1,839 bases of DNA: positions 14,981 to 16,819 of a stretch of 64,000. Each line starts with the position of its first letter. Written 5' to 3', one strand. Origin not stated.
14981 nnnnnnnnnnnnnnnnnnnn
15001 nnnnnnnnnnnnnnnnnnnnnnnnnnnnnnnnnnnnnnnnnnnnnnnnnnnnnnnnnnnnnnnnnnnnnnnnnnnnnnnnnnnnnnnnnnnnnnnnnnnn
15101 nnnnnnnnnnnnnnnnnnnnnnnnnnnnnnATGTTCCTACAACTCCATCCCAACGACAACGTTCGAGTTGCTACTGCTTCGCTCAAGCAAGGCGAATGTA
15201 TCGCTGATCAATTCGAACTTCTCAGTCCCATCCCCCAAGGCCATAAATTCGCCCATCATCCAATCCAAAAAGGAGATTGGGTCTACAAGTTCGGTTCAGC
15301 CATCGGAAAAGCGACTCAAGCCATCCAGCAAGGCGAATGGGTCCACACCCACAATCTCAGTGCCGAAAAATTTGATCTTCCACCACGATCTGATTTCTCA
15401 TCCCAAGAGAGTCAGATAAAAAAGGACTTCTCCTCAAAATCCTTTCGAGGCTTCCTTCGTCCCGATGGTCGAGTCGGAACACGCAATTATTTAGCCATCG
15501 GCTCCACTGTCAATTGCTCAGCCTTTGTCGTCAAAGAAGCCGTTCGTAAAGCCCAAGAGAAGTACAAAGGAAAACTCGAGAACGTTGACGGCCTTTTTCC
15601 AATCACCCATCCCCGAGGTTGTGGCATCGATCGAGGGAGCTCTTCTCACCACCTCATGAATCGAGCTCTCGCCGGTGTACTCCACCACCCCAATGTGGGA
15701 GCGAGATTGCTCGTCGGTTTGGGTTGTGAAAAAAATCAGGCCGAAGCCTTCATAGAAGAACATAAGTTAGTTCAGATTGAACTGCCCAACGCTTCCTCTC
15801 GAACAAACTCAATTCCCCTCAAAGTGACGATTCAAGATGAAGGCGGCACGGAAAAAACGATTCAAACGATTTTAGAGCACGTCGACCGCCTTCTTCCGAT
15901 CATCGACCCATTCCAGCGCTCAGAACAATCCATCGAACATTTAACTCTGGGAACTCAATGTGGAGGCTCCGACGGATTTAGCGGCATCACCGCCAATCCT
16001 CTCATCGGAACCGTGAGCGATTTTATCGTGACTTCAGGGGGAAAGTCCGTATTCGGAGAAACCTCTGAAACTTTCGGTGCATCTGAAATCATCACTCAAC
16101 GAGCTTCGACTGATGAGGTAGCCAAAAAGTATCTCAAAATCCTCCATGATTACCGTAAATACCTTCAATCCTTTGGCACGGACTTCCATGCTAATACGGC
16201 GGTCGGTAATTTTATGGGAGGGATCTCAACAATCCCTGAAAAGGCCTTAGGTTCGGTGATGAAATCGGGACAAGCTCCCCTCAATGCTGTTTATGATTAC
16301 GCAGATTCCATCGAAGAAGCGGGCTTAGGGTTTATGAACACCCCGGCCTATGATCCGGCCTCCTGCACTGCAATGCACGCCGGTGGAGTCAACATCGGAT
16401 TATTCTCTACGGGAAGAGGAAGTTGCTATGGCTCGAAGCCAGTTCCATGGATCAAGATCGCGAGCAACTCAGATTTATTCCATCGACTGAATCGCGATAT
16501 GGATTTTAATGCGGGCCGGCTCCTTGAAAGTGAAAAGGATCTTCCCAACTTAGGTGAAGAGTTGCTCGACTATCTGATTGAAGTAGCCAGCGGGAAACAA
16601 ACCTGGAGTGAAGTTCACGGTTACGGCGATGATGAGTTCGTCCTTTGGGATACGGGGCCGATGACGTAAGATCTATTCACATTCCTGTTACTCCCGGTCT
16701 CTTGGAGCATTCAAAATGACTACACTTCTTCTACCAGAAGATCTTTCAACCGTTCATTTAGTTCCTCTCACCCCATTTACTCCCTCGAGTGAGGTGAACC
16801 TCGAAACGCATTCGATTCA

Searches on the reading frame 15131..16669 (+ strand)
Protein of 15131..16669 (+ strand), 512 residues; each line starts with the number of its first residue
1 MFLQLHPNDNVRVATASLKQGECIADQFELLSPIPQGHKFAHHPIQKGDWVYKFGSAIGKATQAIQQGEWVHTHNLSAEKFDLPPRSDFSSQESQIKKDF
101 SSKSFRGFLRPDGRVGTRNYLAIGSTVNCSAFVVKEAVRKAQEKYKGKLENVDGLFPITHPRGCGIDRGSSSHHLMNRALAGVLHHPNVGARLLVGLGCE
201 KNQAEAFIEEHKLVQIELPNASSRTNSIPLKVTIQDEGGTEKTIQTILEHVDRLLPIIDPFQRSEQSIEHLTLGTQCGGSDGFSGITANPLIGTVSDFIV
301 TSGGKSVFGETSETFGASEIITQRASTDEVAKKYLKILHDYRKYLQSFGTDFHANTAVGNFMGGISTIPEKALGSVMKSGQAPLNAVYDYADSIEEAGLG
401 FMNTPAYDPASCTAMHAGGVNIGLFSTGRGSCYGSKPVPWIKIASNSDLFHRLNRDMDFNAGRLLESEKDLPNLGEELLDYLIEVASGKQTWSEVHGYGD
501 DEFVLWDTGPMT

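Call 96: search_protein_families(library=pfam, proteins=[window:15131-16669:+], max_evalue=1e-8)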
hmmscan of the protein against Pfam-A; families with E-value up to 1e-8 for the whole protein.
window:15131-16669:+ (512 aa): 3 families
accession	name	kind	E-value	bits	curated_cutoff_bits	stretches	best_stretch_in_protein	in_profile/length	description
PF20629.2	GD_AH_C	-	7.6e-89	297.6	26.8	1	269-509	2-240/242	D-galactarate/Altronate dehydratase, C-terminal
PF04295.18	GD_AH_second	-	3.1e-36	124.9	27.3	1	107-256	1-133/136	D-galactarate dehydratase/Altronate hydrolase, second domain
PF08666.17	SAF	-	4.2e-09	37.3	21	0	9-76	1-62/63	SAF domain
